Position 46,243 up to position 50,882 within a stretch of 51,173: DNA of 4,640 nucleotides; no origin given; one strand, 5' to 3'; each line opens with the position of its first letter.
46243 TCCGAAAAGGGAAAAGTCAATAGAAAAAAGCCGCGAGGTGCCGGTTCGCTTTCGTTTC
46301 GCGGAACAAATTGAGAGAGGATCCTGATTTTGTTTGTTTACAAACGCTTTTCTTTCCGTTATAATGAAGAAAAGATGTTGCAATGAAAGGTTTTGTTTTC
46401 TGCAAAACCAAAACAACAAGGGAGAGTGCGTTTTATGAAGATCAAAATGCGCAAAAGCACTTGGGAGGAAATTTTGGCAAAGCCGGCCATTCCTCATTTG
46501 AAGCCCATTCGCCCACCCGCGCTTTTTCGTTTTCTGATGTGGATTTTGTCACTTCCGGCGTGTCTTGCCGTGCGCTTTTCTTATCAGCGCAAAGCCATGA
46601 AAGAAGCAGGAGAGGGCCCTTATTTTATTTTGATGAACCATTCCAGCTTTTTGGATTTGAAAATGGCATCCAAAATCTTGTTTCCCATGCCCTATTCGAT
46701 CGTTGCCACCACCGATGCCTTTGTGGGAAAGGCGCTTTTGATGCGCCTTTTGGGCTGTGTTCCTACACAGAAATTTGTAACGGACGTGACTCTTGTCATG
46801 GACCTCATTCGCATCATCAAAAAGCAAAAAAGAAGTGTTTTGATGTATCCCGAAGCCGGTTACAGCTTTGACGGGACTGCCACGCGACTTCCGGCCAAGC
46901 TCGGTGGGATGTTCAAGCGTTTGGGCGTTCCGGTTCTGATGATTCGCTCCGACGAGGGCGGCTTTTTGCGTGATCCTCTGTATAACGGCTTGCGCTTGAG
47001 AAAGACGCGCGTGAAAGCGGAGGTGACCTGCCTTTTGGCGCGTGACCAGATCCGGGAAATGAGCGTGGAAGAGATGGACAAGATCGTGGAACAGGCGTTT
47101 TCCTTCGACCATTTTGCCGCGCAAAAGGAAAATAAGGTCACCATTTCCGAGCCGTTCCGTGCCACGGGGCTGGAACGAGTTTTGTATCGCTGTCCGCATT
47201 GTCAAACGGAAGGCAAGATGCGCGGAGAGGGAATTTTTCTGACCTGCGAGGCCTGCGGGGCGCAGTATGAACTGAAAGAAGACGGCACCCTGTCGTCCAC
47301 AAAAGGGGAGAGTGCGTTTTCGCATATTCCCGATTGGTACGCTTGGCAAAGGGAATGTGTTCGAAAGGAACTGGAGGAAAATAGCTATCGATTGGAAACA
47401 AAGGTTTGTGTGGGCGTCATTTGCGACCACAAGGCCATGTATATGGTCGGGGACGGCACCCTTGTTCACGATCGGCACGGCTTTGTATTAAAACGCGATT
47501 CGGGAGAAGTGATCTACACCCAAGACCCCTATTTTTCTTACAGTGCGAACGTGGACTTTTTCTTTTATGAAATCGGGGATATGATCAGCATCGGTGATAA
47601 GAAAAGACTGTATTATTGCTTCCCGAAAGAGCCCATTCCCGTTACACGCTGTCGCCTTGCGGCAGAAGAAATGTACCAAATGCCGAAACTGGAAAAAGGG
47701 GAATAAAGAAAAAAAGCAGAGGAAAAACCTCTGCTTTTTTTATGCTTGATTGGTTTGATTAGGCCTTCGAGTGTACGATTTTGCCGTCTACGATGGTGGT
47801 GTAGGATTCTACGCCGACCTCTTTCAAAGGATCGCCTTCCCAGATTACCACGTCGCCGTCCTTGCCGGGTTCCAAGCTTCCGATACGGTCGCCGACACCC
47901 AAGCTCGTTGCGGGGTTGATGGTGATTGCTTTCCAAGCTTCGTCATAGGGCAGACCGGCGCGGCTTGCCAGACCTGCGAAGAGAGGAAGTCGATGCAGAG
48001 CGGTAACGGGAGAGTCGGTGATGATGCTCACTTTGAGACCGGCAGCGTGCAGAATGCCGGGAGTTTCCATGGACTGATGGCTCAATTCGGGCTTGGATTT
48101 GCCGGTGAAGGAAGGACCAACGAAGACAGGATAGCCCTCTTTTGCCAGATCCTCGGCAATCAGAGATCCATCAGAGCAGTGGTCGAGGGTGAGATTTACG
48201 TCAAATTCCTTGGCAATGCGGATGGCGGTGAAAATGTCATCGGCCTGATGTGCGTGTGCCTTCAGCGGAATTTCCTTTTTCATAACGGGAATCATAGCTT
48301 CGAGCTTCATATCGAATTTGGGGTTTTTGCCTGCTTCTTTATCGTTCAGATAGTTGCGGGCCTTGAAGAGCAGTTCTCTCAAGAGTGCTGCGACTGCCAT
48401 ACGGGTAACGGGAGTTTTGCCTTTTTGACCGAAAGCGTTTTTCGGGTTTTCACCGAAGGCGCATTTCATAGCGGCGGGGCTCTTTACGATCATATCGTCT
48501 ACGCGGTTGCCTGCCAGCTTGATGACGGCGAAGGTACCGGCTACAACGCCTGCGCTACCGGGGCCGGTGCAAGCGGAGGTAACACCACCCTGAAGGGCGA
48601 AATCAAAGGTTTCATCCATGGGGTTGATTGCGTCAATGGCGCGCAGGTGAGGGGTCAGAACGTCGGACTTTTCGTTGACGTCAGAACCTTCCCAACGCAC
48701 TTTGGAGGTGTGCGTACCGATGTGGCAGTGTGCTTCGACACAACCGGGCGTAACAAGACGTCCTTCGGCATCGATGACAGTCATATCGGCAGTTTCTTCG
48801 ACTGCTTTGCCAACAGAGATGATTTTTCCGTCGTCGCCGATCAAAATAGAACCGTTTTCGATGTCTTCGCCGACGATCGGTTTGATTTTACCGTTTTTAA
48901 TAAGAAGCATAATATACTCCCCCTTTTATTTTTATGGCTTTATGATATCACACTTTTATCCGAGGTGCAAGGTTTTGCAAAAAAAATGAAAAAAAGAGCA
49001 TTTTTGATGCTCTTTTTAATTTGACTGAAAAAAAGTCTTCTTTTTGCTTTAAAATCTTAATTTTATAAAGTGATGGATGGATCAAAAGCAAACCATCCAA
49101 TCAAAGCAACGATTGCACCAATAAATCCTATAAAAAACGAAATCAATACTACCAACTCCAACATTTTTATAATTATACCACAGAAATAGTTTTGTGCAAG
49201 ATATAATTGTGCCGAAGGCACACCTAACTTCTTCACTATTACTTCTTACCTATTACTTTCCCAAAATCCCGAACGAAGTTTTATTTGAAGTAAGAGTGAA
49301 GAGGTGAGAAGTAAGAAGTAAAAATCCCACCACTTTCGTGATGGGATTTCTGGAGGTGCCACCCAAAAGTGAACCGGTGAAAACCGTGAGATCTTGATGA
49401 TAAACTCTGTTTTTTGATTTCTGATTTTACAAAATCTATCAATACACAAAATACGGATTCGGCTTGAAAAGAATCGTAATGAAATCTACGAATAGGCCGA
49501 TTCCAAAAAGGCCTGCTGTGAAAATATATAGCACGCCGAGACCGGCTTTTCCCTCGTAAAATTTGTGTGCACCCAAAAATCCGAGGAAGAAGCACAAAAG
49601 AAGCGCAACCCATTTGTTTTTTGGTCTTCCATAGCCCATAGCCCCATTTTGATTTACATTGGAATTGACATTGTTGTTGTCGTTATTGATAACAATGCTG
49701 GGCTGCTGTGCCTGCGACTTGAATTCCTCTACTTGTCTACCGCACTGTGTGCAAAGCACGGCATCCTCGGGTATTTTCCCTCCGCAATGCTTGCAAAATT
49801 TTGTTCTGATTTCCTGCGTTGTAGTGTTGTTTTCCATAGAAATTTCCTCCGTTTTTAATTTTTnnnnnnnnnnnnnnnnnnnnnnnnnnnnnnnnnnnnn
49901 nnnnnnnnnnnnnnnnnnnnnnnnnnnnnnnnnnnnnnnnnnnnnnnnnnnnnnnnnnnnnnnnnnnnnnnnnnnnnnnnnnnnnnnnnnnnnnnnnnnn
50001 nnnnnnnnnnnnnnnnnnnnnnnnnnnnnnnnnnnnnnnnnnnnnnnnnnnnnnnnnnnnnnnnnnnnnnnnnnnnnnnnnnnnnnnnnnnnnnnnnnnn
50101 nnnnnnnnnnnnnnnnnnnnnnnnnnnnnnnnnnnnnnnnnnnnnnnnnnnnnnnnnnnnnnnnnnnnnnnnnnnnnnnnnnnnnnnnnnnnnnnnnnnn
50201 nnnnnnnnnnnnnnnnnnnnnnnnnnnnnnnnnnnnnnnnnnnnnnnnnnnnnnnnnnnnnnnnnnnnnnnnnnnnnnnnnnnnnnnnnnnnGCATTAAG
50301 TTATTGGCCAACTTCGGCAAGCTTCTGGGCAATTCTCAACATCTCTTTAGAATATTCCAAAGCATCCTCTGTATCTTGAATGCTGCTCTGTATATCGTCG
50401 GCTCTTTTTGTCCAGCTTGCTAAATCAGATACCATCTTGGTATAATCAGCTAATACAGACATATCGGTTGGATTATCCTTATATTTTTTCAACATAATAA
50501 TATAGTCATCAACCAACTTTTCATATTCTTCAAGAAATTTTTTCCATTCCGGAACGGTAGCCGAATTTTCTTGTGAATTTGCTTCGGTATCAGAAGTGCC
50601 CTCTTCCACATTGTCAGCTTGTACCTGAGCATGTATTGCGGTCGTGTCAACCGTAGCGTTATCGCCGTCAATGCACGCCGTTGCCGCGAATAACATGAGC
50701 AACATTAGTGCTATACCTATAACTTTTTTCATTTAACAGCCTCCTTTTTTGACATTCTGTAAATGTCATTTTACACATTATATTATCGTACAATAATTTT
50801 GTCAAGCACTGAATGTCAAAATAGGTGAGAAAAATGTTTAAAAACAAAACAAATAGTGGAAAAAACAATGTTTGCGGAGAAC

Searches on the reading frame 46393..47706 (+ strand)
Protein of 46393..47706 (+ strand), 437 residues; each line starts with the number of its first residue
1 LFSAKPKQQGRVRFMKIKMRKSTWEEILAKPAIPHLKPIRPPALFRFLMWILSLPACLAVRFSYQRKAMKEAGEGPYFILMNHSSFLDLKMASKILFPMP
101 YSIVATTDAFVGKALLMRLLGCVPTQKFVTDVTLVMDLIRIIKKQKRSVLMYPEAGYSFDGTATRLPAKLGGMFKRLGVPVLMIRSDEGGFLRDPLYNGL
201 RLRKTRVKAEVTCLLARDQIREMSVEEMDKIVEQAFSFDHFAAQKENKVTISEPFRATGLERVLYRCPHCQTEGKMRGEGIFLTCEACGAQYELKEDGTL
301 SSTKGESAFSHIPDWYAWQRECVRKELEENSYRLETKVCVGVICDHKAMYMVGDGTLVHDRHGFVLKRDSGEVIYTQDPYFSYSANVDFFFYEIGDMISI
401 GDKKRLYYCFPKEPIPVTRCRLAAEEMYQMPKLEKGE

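Call 92: search_protein_families(library=pfam, proteins=[window:46393-47706:+], max_evalue=0.00001)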
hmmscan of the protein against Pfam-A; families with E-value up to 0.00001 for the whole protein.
window:46393-47706:+ (437 aa): 1 family
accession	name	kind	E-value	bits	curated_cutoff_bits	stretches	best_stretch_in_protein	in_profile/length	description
PF01553.26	Acyltransferase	-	9.6e-08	32.3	23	1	74-171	13-114/132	Acyltransferase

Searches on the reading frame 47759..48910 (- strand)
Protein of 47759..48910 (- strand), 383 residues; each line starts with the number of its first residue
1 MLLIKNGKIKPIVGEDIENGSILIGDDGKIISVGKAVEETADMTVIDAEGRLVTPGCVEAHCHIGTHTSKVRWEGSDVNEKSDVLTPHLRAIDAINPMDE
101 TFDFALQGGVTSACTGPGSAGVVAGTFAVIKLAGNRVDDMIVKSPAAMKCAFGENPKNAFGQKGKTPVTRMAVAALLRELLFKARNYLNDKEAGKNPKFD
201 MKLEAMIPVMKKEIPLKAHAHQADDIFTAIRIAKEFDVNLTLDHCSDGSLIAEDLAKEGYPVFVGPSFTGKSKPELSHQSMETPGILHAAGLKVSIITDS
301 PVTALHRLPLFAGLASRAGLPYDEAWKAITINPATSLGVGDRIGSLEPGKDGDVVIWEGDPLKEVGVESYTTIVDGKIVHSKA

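Call 92: search_protein_families(library=pfam, proteins=[window:47759-48910:-], max_evalue=0.00001)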
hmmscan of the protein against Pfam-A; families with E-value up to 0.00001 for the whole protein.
window:47759-48910:- (383 aa): 2 families
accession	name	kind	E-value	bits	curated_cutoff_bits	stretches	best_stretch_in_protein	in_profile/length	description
PF07969.17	Amidohydro_3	-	2.8e-19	70.4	29.7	2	288-380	363-472/472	Amidohydrolase family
PF01979.26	Amidohydro_1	-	3.7e-16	59.7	25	1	53-379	2-345/345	Amidohydrolase family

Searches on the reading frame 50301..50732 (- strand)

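Call 92: search_protein_families(library=pfam, proteins=[window:50301-50732:-], max_evalue=0.00001)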
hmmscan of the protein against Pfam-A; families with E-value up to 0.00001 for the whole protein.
window:50301-50732:- (143 aa): 1 family
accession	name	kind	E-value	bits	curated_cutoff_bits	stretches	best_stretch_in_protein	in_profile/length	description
PF20234.3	DUF6591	-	2.1e-17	64.1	27.1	1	28-141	112-227/228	Family of unknown function (DUF6591)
